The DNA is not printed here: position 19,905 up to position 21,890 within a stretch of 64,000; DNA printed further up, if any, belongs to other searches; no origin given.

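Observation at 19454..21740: Intact ureA-ureB plus a full-length UreC with every metal and catalytic residue replaced; no ureDEFG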

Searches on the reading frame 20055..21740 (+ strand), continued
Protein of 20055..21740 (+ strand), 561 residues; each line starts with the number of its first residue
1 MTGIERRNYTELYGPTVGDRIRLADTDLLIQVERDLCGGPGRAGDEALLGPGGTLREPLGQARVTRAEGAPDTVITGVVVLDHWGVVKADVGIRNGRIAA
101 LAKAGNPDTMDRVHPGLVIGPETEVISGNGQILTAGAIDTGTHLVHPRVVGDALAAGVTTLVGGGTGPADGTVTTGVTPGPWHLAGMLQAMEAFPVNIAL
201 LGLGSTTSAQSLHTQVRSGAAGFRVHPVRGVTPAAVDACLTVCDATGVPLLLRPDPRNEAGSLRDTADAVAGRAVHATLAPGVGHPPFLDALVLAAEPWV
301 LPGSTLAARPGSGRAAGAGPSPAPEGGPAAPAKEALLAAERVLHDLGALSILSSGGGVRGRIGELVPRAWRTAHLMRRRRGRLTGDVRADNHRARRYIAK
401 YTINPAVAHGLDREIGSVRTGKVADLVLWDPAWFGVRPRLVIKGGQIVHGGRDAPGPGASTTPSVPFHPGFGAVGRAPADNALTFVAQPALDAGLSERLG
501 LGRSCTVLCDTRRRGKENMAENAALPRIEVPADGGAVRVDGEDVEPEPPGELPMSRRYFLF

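Call 6: find_homologous_proteins(query=window:20055-21740:+, max_evalue=1e-10)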
Query window:20055-21740:+ (561 aa): 7992 proteins with E <= 1e-10 among 8000 candidates; the best 120 are listed.
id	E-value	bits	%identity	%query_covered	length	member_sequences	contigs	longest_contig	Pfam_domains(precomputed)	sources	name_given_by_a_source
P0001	0.0e+0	1239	100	100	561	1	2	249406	PF07969.18,PF00449.27,PF01979.27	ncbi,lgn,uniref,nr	ncbi:urease subunit alpha [Wenjunlia vitaminophila]|uniref:Urease subunit alpha n=1 Tax=Wenjunlia vi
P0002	3.4e-207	708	60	100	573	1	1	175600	PF07969.18,PF00449.27,PF01979.27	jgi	jgi:urease subunit alpha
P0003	5.8e-207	707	60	100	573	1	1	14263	PF07969.18,PF00449.27,PF01979.27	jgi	jgi:urease subunit alpha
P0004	7.9e-205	700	60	100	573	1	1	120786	PF07969.18,PF00449.27,PF01979.27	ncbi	ncbi:urease subunit alpha [Streptomyces capparidis]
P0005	2.2e-204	699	59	100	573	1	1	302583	PF07969.18,PF00449.27,PF01979.27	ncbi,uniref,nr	ncbi:urease subunit alpha [Wenjunlia tyrosinilytica]|uniref:Urease subunit alpha n=1 Tax=Wenjunlia t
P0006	6.2e-204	697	59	100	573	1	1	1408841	PF07969.18,PF00449.27,PF01979.27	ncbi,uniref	ncbi:urease subunit alpha [Streptomyces melanogenes]|uniref:urease subunit alpha n=1 Tax=Streptomyce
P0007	6.2e-203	694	57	100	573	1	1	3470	PF07969.18,PF00449.27,PF01979.27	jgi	jgi:urease subunit alpha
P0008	6.6e-203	694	58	100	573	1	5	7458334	PF07969.18,PF00449.27,PF01979.27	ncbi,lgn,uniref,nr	ncbi:urease subunit alpha [Streptomyces purpureus]|uniref:Urease subunit alpha n=1 Tax=Streptomyces 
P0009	1.7e-202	693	59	100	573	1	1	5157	PF07969.18,PF00449.27,PF01979.27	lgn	-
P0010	3.0e-202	692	59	100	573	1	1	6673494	PF07969.18,PF00449.27,PF01979.27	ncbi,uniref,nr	ncbi:urease subunit alpha [Streptomyces sp. SPB162]|uniref:urease subunit alpha n=1 Tax=Streptomyces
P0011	3.3e-202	692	58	100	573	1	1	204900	PF07969.18,PF00449.27,PF01979.27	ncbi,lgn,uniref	ncbi:urease subunit alpha [Streptomyces sp. NPDC097640]|uniref:urease subunit alpha n=1 Tax=Streptom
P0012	3.4e-202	692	59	100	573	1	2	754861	PF07969.18,PF00449.27,PF01979.27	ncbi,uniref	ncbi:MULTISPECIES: urease subunit alpha [unclassified Streptomyces]|uniref:urease subunit alpha n=1 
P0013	4.7e-202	691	59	100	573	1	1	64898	PF07969.18,PF00449.27,PF01979.27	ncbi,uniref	ncbi:urease subunit alpha [Streptomyces sp. NPDC051597]|uniref:urease subunit alpha n=1 Tax=Streptom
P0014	7.8e-202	690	59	100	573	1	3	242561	PF07969.18,PF00449.27,PF01979.27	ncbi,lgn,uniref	ncbi:urease subunit alpha [Streptomyces sparsogenes]|uniref:urease subunit alpha n=1 Tax=Streptomyce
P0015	8.0e-202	690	58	100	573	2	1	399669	PF07969.18,PF00449.27,PF01979.27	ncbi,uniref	ncbi:urease subunit alpha [Streptomyces sp. NPDC048211]|uniref:urease subunit alpha n=1 Tax=Streptom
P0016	9.0e-202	690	59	100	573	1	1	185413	PF07969.18,PF00449.27,PF01979.27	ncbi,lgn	ncbi:urease subunit alpha [Streptomyces sp. NPDC001478]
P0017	1.5e-201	689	59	100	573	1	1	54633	PF07969.18,PF00449.27,PF01979.27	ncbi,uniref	ncbi:urease subunit alpha [Streptomyces sp. NPDC057638]|uniref:urease subunit alpha n=1 Tax=Streptom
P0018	1.7e-201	689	58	100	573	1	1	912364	PF07969.18,PF00449.27,PF01979.27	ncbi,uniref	ncbi:urease subunit alpha [Streptomyces sp. NPDC021225]|uniref:urease subunit alpha n=1 Tax=Streptom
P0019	2.1e-201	689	58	100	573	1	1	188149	PF07969.18,PF00449.27,PF01979.27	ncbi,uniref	ncbi:urease subunit alpha [Streptomyces sp. NPDC020480]|uniref:urease subunit alpha n=1 Tax=Streptom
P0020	3.0e-201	688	59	100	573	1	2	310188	PF07969.18,PF00449.27,PF01979.27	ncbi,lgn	ncbi:urease subunit alpha [Streptomyces sp. NPDC001515]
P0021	4.3e-201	688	58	100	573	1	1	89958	PF07969.18,PF00449.27,PF01979.27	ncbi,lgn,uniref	ncbi:urease subunit alpha [Streptomyces sp. NPDC005970]|uniref:urease subunit alpha n=1 Tax=Streptom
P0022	4.8e-201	688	58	100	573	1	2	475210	PF07969.18,PF00449.27,PF01979.27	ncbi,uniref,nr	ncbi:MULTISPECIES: urease subunit alpha [Streptomyces]|uniref:Urease subunit alpha n=1 Tax=Streptomy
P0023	5.5e-201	688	59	99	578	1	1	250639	PF07969.18,PF00449.27,PF01979.27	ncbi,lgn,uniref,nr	ncbi:urease subunit alpha [Streptomyces roseolilacinus]|uniref:Urease subunit alpha n=1 Tax=Streptom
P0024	5.6e-201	688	58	100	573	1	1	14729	PF07969.18,PF00449.27,PF01979.27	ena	-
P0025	6.0e-201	687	58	100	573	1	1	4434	PF07969.18,PF00449.27,PF01979.27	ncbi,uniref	ncbi:urease subunit alpha [Streptomyces sp. NPDC047981]|uniref:urease subunit alpha n=1 Tax=Streptom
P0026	7.6e-201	687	59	100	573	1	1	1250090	PF07969.18,PF00449.27,PF01979.27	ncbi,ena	-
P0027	7.8e-201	687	58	100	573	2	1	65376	PF07969.18,PF00449.27,PF01979.27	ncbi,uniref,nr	ncbi:urease subunit alpha [Streptomyces sp. H27-D2]|uniref:urease subunit alpha n=1 Tax=Streptomyces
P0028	8.1e-201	687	58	99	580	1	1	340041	PF07969.18,PF00449.27,PF01979.27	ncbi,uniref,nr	ncbi:urease subunit alpha [Streptomyces sp. TRM49041]|uniref:urease subunit alpha n=1 Tax=Streptomyc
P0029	8.7e-201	687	58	100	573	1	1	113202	PF07969.18,PF00449.27,PF01979.27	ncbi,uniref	ncbi:urease subunit alpha [Streptomyces sp. NPDC021354]|uniref:urease subunit alpha n=1 Tax=Streptom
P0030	9.2e-201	687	59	99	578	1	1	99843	PF07969.18,PF00449.27,PF01979.27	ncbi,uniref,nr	ncbi:urease subunit alpha [Streptomyces sp. TRM76323]|uniref:Urease subunit alpha n=1 Tax=Streptomyc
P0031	1.1e-200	687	58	100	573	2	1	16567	PF07969.18,PF00449.27,PF01979.27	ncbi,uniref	ncbi:urease subunit alpha [Streptomyces sp. NPDC059783]|uniref:urease subunit alpha n=1 Tax=Streptom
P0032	1.1e-200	687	59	100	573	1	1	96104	PF07969.18,PF00449.27,PF01979.27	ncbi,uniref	ncbi:urease subunit alpha [Streptomyces sp. NPDC002055]|uniref:urease subunit alpha n=1 Tax=Streptom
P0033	1.3e-200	686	58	100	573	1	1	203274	PF07969.18,PF00449.27,PF01979.27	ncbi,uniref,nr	ncbi:urease subunit alpha [Streptomyces sp. ISL-98]|uniref:urease subunit alpha n=1 Tax=Streptomyces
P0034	1.3e-200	686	57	99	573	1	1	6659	PF07969.18,PF00449.27,PF01979.27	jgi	jgi:urease subunit alpha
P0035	1.4e-200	686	58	100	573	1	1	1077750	PF07969.18,PF00449.27,PF01979.27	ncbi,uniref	ncbi:urease subunit alpha [Streptomyces sp. NPDC014870]|uniref:urease subunit alpha n=1 Tax=Streptom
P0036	1.8e-200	686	58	100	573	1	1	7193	PF07969.18,PF00449.27,PF01979.27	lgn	-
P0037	2.0e-200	686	58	100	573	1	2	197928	PF07969.18,PF00449.27,PF01979.27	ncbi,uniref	ncbi:urease subunit alpha [Streptomyces sparsogenes]|uniref:urease subunit alpha n=1 Tax=Streptomyce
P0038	2.1e-200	686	58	100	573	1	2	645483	PF07969.18,PF00449.27,PF01979.27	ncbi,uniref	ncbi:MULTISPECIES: urease subunit alpha [unclassified Streptomyces]|uniref:urease subunit alpha n=1 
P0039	2.2e-200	686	58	100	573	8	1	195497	PF07969.18,PF00449.27,PF01979.27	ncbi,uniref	ncbi:urease subunit alpha [Streptomyces sp. KR80]|uniref:urease subunit alpha n=1 Tax=Streptomyces s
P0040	2.4e-200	686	58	99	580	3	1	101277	PF07969.18,PF00449.27,PF01979.27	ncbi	ncbi:urease subunit alpha [Streptomyces sp. NPDC020096]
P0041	2.5e-200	685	57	100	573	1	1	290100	PF07969.18,PF00449.27,PF01979.27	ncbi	ncbi:urease subunit alpha [Streptomyces sp. NPDC055815]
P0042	2.9e-200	685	58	100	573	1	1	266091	PF07969.18,PF00449.27,PF01979.27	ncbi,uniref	ncbi:urease subunit alpha [Streptomyces cuspidosporus]|uniref:Urease subunit alpha n=1 Tax=Streptomy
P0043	3.4e-200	685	57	100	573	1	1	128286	PF07969.18,PF00449.27,PF01979.27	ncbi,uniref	ncbi:urease subunit alpha [Streptomyces sp. NPDC058579]|uniref:urease subunit alpha n=1 Tax=Streptom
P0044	3.5e-200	685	58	100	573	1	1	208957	PF07969.18,PF00449.27,PF01979.27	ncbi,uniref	ncbi:urease subunit alpha [Streptomyces sparsogenes]|uniref:urease subunit alpha n=1 Tax=Streptomyce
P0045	4.0e-200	685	58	100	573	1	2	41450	PF07969.18,PF00449.27,PF01979.27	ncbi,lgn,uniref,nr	ncbi:urease subunit alpha [Streptomyces sparsogenes]|uniref:Urease subunit alpha n=1 Tax=Streptomyce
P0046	4.1e-200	685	58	100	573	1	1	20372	PF07969.18,PF00449.27,PF01979.27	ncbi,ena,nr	ncbi:MAG: urease subunit alpha [Streptomycetaceae bacterium]|nr:urease subunit alpha [Streptomycetac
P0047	4.5e-200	685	58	99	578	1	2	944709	PF07969.18,PF00449.27,PF01979.27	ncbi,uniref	ncbi:urease subunit alpha [Streptomyces kanasensis]|uniref:urease subunit alpha n=1 Tax=Streptomyces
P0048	5.6e-200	684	59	100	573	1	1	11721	PF07969.18,PF00449.27,PF01979.27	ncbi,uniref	ncbi:urease subunit alpha [Streptomyces sp. URMC 123]|uniref:urease subunit alpha n=1 Tax=Streptomyc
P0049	8.9e-200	684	58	100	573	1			PF07969.18,PF00449.27,PF01979.27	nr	nr:UreC [Streptomyces sp.]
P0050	9.7e-200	684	58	100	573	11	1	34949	PF07969.18,PF00449.27,PF01979.27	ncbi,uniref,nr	ncbi:urease subunit alpha [Streptomyces sp. H39-S7]|uniref:urease subunit alpha n=1 Tax=Streptomyces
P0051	1.1e-199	683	58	100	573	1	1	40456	PF07969.18,PF00449.27,PF01979.27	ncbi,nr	ncbi:urease subunit alpha [Streptomyces sp. ME01-24h]|nr:urease subunit alpha [Streptomyces sp. ME01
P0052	1.1e-199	683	58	100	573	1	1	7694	PF07969.18,PF00449.27,PF01979.27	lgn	-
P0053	1.3e-199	683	57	100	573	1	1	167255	PF07969.18,PF00449.27,PF01979.27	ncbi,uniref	ncbi:urease subunit alpha [Streptomyces sp. NPDC048416]|uniref:urease subunit alpha n=1 Tax=Streptom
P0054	1.4e-199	683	58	99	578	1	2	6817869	PF07969.18,PF00449.27,PF01979.27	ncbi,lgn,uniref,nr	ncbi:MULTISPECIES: urease subunit alpha [Streptomyces]|uniref:Urease subunit alpha n=2 Tax=Streptomy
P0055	1.5e-199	683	57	99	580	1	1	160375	PF07969.18,PF00449.27,PF01979.27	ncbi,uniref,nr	ncbi:urease subunit alpha [Streptomyces sp. DH12]|uniref:urease subunit alpha n=1 Tax=Streptomyces s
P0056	1.5e-199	683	57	100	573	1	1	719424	PF07969.18,PF00449.27,PF01979.27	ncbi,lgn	ncbi:urease subunit alpha [Streptomyces sp. NPDC001927]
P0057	1.6e-199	683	56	100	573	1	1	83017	PF07969.18,PF00449.27,PF01979.27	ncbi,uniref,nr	ncbi:urease subunit alpha [Actinacidiphila oryziradicis]|uniref:Urease subunit alpha n=1 Tax=Actinac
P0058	1.6e-199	683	58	99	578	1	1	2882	PF07969.18,PF00449.27,PF01979.27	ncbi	ncbi:urease subunit alpha [Streptomyces sp. Act-28]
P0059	1.7e-199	683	57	100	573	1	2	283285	PF07969.18,PF00449.27,PF01979.27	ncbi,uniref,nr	ncbi:urease subunit alpha [Streptomyces sp. SL13]|uniref:Urease subunit alpha n=1 Tax=Streptantibiot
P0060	1.7e-199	683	58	100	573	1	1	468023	PF07969.18,PF00449.27,PF01979.27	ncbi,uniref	ncbi:urease subunit alpha [Streptomyces sparsogenes]|uniref:urease subunit alpha n=1 Tax=Streptomyce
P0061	1.7e-199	683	58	100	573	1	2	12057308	PF07969.18,PF00449.27,PF01979.27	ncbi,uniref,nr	ncbi:urease subunit alpha [Streptomyces sp. NBS 14/10]|uniref:urease subunit alpha n=1 Tax=Streptomy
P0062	1.8e-199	683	58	100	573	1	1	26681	PF07969.18,PF00449.27,PF01979.27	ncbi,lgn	ncbi:urease subunit alpha [Streptomyces sp. NPDC000941]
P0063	1.9e-199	683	57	100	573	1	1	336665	PF07969.18,PF00449.27,PF01979.27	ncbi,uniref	ncbi:urease subunit alpha [Streptomyces sp. NPDC026092]|uniref:urease subunit alpha n=1 Tax=Streptom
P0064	2.3e-199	682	58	100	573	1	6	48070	PF07969.18,PF00449.27,PF01979.27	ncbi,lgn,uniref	ncbi:urease subunit alpha [Streptomyces zhihengii]|uniref:urease subunit alpha n=1 Tax=Streptomyces 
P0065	2.4e-199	682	59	100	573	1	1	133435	PF07969.18,PF00449.27,PF01979.27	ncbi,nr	ncbi:urease subunit alpha [Streptomyces albus subsp. albus]|nr:urease subunit alpha [Streptomyces al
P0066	2.4e-199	682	58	100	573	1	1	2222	PF07969.18,PF00449.27,PF01979.27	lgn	-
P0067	2.6e-199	682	57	100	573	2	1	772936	PF07969.18,PF00449.27,PF01979.27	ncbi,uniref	ncbi:urease subunit alpha [Streptomyces sp. NPDC003035]|uniref:urease subunit alpha n=1 Tax=Streptom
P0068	2.7e-199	682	57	100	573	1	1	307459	PF07969.18,PF00449.27,PF01979.27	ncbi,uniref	ncbi:urease subunit alpha [Streptomyces sp. NPDC015130]|uniref:urease subunit alpha n=1 Tax=Streptom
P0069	2.8e-199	682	57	100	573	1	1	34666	PF07969.18,PF00449.27,PF01979.27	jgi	jgi:urease subunit alpha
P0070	2.9e-199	682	57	100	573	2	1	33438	PF07969.18,PF00449.27,PF01979.27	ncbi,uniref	ncbi:urease subunit alpha [Streptomyces zhihengii]|uniref:urease subunit alpha n=1 Tax=Streptomyces 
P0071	3.0e-199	682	57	99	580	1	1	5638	PF07969.18,PF00449.27,PF01979.27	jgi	jgi:urease subunit alpha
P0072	3.0e-199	682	58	100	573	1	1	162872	PF07969.18,PF00449.27,PF01979.27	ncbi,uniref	ncbi:urease subunit alpha [Streptomyces sparsogenes]|uniref:urease subunit alpha n=1 Tax=Streptomyce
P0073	3.3e-199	682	58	100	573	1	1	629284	PF07969.18,PF00449.27,PF01979.27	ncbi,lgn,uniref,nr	ncbi:urease subunit alpha [Streptomyces sp. PTM05]|uniref:Urease subunit alpha n=1 Tax=Streptantibio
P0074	3.4e-199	682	57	100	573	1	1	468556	PF07969.18,PF00449.27,PF01979.27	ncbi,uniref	ncbi:urease subunit alpha [Streptomyces sp. NPDC051322]|uniref:urease subunit alpha n=1 Tax=Streptom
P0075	3.5e-199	682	59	100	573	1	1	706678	PF07969.18,PF00449.27,PF01979.27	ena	-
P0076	3.6e-199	682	59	100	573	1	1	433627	PF07969.18,PF00449.27,PF01979.27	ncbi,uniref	ncbi:urease subunit alpha [Streptomyces sp. NPDC001922]|uniref:urease subunit alpha n=1 Tax=Streptom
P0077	3.9e-199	682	58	100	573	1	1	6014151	PF07969.18,PF00449.27,PF01979.27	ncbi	ncbi:urease subunit alpha [Streptomyces hypolithicus]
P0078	5.1e-199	681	56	100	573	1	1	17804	PF07969.18,PF00449.27,PF01979.27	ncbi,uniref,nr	ncbi:urease subunit alpha [Actinacidiphila oryziradicis]|uniref:urease subunit alpha n=1 Tax=Actinac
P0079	5.3e-199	681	59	100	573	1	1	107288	PF07969.18,PF00449.27,PF01979.27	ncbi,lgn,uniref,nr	ncbi:urease subunit alpha [Actinacidiphila paucisporea]|uniref:Urease subunit alpha n=1 Tax=Actinaci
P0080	5.6e-199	681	58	100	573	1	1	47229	PF07969.18,PF00449.27,PF01979.27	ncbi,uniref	ncbi:urease subunit alpha [Streptomyces sp. NPDC019937]|uniref:urease subunit alpha n=1 Tax=Streptom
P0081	5.9e-199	681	56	99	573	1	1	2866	PF07969.18,PF00449.27,PF01979.27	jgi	jgi:urease subunit alpha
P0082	6.0e-199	681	58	100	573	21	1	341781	PF07969.18,PF00449.27,PF01979.27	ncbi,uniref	ncbi:urease subunit alpha [Streptomyces sp. NPDC088910]|uniref:urease subunit alpha n=1 Tax=Streptom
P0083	6.3e-199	681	58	100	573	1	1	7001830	PF07969.18,PF00449.27,PF01979.27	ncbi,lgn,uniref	ncbi:urease subunit alpha [Streptomyces sp. NBC_00344]|uniref:urease subunit alpha n=1 Tax=Streptomy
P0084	6.8e-199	681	57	100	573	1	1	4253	PF07969.18,PF00449.27,PF01979.27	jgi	jgi:urease subunit alpha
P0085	8.0e-199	680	57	100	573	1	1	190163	PF07969.18,PF00449.27,PF01979.27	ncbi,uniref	ncbi:urease subunit alpha [Streptomyces zhihengii]|uniref:urease subunit alpha n=1 Tax=Streptomyces 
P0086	8.1e-199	680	59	100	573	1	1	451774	PF07969.18,PF00449.27,PF01979.27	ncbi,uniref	ncbi:urease subunit alpha [Streptomyces sp. NPDC049040]|uniref:urease subunit alpha n=1 Tax=Streptom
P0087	8.4e-199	680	58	100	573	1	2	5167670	PF07969.18,PF00449.27,PF01979.27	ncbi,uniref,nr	ncbi:urease subunit alpha [Streptomyces spiramyceticus]|uniref:urease subunit alpha n=1 Tax=Streptom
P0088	8.8e-199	680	58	100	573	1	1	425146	PF07969.18,PF00449.27,PF01979.27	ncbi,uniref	ncbi:urease subunit alpha [Streptomyces sp. NPDC088915]|uniref:urease subunit alpha n=1 Tax=Streptom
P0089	9.2e-199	680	58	100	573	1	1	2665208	PF07969.18,PF00449.27,PF01979.27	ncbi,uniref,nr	ncbi:urease subunit alpha [Streptomyces sp. ICBB 8177]|uniref:urease subunit alpha n=1 Tax=Streptomy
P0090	9.3e-199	680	57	100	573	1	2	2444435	PF07969.18,PF00449.27,PF01979.27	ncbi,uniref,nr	ncbi:urease subunit alpha [Streptomyces zhihengii]|uniref:Urease subunit alpha n=1 Tax=Streptomyces 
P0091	9.7e-199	680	59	100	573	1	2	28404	PF07969.18,PF00449.27,PF01979.27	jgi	jgi:urease subunit alpha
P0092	9.7e-199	680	58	100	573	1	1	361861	PF07969.18,PF00449.27,PF01979.27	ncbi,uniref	ncbi:urease subunit alpha [Streptantibioticus parmotrematis]|uniref:urease subunit alpha n=1 Tax=Str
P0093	1.1e-198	680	58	99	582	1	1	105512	PF07969.18,PF00449.27,PF01979.27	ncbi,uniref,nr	ncbi:urease subunit alpha [Streptomyces sp. MUM 203J]|uniref:urease subunit alpha n=1 Tax=Streptomyc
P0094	1.2e-198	680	57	100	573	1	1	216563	PF07969.18,PF00449.27,PF01979.27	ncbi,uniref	ncbi:urease subunit alpha [Streptomyces sp. NPDC059679]|uniref:urease subunit alpha n=1 Tax=Streptom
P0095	1.3e-198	680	57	100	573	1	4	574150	PF07969.18,PF00449.27,PF01979.27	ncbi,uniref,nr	ncbi:urease subunit alpha [Streptomyces bikiniensis]|uniref:urease subunit alpha n=1 Tax=Streptomyce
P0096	1.3e-198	680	58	100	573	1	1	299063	PF07969.18,PF00449.27,PF01979.27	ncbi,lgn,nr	ncbi:urease subunit alpha [Streptomyces sp. ME19-03-3]|nr:urease subunit alpha [Streptomyces sp. ME1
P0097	1.4e-198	680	58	100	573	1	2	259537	PF07969.18,PF00449.27,PF01979.27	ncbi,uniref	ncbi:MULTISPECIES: urease subunit alpha [unclassified Streptomyces]|uniref:urease subunit alpha n=1 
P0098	1.4e-198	680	58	100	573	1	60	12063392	PF07969.18,PF00449.27,PF01979.27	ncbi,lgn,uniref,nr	ncbi:urease subunit alpha [Streptomyces bingchenggensis BCW-1]|uniref:Urease subunit alpha n=1 Tax=S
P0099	1.5e-198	680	57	100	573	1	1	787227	PF07969.18,PF00449.27,PF01979.27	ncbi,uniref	ncbi:urease subunit alpha [Streptomyces sp. NPDC007983]|uniref:urease subunit alpha n=1 Tax=Streptom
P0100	1.6e-198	680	58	100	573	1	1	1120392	PF07969.18,PF00449.27,PF01979.27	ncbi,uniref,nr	ncbi:urease subunit alpha [Streptomyces sp. t39]|uniref:urease subunit alpha n=1 Tax=Streptomyces sp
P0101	1.6e-198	679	58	100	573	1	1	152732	PF07969.18,PF00449.27,PF01979.27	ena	-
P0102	1.9e-198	679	59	100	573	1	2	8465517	PF07969.18,PF00449.27,PF01979.27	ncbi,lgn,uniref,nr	ncbi:urease subunit alpha [Streptomyces sp. NBC_01477]|uniref:urease subunit alpha n=1 Tax=Streptomy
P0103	2.0e-198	679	57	99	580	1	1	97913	PF07969.18,PF00449.27,PF01979.27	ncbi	-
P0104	2.0e-198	679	58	100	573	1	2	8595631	PF07969.18,PF00449.27,PF01979.27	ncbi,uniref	ncbi:urease subunit alpha [Streptomyces sp. NPDC059070]|uniref:urease subunit alpha n=1 Tax=unclassi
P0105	2.0e-198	679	59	100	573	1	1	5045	PF07969.18,PF00449.27,PF01979.27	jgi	jgi:urease subunit alpha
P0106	2.1e-198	679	58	100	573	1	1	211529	PF07969.18,PF00449.27,PF01979.27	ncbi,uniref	ncbi:urease subunit alpha [Streptomyces bikiniensis]|uniref:Urease subunit alpha n=1 Tax=Streptomyce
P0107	2.1e-198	679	59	100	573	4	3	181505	PF07969.18,PF00449.27,PF01979.27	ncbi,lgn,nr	ncbi:urease subunit alpha [Streptomyces sp. PA03-1a]|nr:urease subunit alpha [Streptomyces sp. PA03-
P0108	2.2e-198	679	58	100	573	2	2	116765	PF07969.18,PF00449.27,PF01979.27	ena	-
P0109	2.2e-198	679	59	100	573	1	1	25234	PF07969.18,PF00449.27,PF01979.27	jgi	jgi:urease subunit alpha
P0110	2.2e-198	679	57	100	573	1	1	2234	PF07969.18,PF00449.27,PF01979.27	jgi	-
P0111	2.3e-198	679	58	100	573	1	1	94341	PF07969.18,PF00449.27,PF01979.27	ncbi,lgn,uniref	ncbi:urease subunit alpha [Streptomyces sp. NPDC051976]|uniref:urease subunit alpha n=1 Tax=Streptom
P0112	2.3e-198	679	56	100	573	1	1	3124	PF07969.18,PF00449.27,PF01979.27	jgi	jgi:urease subunit alpha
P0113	2.5e-198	679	58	100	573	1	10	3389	PF07969.18,PF00449.27,PF01979.27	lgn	-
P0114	2.9e-198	679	59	100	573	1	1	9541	PF07969.18,PF00449.27,PF01979.27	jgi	jgi:urease subunit alpha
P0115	3.0e-198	679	58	100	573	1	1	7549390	PF07969.18,PF00449.27,PF01979.27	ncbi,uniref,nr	ncbi:urease subunit alpha [Streptomyces sp. XD-27]|uniref:urease subunit alpha n=1 Tax=Streptomyces 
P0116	3.1e-198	679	58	100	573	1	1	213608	PF07969.18,PF00449.27,PF01979.27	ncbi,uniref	ncbi:urease subunit alpha [Streptomyces sp. NPDC020845]|uniref:urease subunit alpha n=1 Tax=Streptom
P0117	3.1e-198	679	58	100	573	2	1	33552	PF07969.18,PF00449.27,PF01979.27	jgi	jgi:urease subunit alpha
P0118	3.1e-198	679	58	100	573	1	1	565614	PF07969.18,PF00449.27,PF01979.27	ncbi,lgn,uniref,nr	ncbi:urease subunit alpha [Streptomyces sp. RB6PN25]|uniref:Urease subunit alpha n=1 Tax=Streptomyce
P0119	3.2e-198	679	59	100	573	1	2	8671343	PF07969.18,PF00449.27,PF01979.27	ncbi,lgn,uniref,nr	ncbi:urease subunit alpha [Actinacidiphila glaucinigra]|uniref:urease subunit alpha n=1 Tax=Actinaci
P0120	3.2e-198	678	57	100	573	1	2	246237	PF07969.18,PF00449.27,PF01979.27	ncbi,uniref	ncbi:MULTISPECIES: urease subunit alpha [unclassified Streptomyces]|uniref:urease subunit alpha n=1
